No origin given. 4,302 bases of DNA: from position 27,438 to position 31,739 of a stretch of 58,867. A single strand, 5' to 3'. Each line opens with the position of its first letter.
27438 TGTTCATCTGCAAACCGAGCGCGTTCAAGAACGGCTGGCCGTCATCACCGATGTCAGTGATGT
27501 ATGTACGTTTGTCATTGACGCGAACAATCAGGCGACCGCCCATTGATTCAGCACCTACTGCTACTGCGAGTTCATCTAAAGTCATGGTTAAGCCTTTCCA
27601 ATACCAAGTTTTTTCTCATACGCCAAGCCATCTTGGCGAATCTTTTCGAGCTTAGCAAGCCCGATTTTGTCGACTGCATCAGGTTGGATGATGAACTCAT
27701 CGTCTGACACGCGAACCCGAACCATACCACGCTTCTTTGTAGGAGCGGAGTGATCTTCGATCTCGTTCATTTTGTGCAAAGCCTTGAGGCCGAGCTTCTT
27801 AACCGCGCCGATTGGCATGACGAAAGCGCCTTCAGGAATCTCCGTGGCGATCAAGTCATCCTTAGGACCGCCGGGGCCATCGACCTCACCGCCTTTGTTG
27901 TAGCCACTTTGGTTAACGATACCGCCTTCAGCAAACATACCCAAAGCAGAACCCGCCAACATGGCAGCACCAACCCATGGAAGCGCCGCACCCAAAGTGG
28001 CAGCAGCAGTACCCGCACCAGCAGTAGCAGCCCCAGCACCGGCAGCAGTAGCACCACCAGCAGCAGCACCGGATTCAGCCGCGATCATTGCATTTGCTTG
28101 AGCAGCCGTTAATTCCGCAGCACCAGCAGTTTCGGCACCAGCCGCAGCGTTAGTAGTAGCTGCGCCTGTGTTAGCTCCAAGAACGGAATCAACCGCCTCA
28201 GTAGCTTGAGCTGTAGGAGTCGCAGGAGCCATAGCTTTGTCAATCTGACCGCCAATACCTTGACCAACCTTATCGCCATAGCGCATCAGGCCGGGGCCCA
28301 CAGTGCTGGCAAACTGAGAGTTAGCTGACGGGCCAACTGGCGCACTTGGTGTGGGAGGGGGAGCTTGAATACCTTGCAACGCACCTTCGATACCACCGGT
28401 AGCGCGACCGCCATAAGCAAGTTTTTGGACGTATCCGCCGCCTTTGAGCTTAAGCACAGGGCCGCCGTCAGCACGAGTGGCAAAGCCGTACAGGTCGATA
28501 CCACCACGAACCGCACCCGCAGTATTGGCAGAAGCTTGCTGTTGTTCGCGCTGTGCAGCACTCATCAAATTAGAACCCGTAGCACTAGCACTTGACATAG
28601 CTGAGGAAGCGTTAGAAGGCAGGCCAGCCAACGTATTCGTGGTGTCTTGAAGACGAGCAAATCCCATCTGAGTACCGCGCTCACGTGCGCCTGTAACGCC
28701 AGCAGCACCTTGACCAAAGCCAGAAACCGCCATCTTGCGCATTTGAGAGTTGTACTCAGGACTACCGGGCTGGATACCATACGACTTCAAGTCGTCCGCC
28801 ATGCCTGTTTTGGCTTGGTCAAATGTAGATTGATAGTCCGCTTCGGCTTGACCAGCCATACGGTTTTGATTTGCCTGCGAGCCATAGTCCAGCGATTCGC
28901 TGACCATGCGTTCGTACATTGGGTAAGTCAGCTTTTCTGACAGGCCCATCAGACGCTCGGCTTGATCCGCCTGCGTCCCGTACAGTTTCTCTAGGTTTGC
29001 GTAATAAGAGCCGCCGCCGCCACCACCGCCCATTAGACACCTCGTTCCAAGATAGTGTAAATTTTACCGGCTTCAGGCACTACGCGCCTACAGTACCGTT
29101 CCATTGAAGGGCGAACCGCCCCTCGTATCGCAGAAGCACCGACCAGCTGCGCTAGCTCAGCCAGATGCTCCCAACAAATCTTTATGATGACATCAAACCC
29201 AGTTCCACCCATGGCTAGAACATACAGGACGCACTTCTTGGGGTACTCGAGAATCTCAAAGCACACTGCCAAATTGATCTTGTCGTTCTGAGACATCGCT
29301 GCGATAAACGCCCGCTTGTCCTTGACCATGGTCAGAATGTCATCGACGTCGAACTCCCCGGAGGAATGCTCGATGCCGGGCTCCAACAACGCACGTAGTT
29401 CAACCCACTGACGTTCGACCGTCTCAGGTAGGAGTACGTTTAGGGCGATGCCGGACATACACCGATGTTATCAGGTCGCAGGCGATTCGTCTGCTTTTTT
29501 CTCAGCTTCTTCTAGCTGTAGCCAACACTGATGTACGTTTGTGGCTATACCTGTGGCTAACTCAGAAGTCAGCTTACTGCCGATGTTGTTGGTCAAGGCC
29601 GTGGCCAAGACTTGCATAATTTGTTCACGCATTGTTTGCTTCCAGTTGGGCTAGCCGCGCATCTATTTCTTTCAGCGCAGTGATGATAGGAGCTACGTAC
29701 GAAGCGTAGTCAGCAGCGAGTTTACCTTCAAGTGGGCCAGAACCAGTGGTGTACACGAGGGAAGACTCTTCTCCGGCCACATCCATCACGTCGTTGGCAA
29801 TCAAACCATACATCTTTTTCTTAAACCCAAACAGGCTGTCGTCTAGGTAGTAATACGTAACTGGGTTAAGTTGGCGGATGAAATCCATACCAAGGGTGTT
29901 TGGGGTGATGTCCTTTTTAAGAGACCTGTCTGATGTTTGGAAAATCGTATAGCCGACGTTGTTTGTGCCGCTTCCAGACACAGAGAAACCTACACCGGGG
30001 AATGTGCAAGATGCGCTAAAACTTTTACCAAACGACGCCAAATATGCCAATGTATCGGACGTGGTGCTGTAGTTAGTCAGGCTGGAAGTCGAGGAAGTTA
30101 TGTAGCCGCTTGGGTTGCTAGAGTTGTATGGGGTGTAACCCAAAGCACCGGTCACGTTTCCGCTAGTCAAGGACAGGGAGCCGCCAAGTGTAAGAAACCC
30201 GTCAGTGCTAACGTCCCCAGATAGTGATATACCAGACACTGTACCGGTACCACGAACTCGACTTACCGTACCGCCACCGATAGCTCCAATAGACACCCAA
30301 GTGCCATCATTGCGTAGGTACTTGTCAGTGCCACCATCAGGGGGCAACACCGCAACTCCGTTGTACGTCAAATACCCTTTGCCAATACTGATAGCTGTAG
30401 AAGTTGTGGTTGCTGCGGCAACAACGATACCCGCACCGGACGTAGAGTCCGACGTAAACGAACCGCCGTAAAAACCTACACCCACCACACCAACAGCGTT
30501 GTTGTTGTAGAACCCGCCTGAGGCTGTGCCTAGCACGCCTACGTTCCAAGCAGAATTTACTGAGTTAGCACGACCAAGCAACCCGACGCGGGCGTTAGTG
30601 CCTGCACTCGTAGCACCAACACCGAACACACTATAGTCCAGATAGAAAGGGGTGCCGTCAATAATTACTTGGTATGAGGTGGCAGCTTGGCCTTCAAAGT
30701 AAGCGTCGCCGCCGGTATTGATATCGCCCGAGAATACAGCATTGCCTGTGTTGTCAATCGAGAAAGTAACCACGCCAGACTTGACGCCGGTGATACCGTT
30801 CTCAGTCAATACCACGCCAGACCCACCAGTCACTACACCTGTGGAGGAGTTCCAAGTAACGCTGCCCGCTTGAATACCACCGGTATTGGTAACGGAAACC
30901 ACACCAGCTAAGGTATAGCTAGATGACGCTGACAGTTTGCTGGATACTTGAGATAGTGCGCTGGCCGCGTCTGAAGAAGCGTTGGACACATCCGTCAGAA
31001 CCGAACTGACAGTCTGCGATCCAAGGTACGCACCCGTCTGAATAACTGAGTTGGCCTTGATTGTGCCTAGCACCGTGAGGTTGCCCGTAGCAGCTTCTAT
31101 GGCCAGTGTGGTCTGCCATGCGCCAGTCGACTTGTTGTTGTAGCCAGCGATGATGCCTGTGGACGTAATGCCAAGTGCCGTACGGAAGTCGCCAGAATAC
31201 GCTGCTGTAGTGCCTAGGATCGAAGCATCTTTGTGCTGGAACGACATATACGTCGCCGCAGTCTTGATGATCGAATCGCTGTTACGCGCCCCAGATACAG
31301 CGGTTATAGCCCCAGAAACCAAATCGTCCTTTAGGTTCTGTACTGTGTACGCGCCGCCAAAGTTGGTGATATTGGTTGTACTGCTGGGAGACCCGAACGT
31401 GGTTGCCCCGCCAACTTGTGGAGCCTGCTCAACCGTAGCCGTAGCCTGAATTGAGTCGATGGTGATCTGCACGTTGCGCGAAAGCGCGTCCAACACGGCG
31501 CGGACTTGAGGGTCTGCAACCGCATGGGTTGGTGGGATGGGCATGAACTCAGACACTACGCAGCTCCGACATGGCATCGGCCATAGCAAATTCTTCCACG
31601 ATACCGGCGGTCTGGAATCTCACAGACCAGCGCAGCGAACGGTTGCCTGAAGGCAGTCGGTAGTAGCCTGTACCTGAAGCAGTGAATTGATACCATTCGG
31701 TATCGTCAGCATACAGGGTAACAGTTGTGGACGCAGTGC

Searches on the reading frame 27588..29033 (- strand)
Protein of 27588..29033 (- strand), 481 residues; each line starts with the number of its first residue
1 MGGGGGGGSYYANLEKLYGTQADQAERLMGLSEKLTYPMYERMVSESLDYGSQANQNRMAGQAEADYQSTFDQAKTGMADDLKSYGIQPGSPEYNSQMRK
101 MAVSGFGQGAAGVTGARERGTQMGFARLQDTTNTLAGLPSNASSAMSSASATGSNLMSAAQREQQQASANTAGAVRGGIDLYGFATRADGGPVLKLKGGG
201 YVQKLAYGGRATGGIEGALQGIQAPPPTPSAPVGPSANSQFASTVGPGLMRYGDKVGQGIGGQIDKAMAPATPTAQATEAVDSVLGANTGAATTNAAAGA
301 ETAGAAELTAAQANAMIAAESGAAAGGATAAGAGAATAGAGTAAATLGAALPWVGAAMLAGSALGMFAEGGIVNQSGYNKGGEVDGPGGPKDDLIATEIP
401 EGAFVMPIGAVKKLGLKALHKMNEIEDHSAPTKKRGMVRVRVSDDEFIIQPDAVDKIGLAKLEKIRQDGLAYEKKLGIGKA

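Call 72: search_protein_families(library=phrogs, proteins=[window:27588-29033:-], max_evalue=0.001)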
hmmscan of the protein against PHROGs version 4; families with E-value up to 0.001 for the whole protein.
window:27588-29033:- (481 aa): 5 families
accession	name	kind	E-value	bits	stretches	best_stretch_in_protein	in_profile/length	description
phrog_8003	-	head and packaging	2.5e-11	44.4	1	34-176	89-227/389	virion structural protein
phrog_11341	-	unknown function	2.6e-06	27.5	1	378-466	12-90/678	-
phrog_611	-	unknown function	2.8e-05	24.7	1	41-182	40-184/218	-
phrog_3547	-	tail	0.00085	18.1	0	375-425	963-1013/1767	tail length tape measure protein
phrog_13338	-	unknown function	0.00086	18.6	0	292-426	714-831/903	-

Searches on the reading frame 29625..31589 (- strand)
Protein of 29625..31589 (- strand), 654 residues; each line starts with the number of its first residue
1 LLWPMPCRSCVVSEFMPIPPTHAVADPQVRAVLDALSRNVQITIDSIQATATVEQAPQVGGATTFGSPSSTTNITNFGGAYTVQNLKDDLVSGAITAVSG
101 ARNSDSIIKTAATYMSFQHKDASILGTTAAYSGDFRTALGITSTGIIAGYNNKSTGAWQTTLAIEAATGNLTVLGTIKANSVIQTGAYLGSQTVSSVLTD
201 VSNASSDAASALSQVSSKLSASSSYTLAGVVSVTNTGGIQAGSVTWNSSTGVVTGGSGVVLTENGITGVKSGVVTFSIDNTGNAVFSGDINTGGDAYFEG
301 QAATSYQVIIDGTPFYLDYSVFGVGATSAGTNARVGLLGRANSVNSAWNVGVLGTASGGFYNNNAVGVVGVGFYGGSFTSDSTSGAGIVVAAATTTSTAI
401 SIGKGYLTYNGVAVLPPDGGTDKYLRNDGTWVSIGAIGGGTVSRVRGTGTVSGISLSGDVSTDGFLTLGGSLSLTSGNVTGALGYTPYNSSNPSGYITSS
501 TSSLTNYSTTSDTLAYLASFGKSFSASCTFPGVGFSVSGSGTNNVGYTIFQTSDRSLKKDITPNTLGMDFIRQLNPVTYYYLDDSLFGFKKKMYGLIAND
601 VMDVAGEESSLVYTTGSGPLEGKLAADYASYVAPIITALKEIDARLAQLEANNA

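Call 72: search_protein_families(library=phrogs, proteins=[window:29625-31589:-], max_evalue=0.001)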
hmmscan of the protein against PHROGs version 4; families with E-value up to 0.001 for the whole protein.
window:29625-31589:- (654 aa): 3 families
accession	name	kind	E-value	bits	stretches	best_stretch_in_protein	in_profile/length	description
phrog_5668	-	tail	1e-13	51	1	496-653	1420-1558/1567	tail fiber protein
phrog_5481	-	tail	2.1e-10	40.7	1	505-649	876-1015/1043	tail fiber protein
phrog_33119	-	tail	0.00032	20.4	1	536-650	531-631/643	long tail fiber protein distal subunit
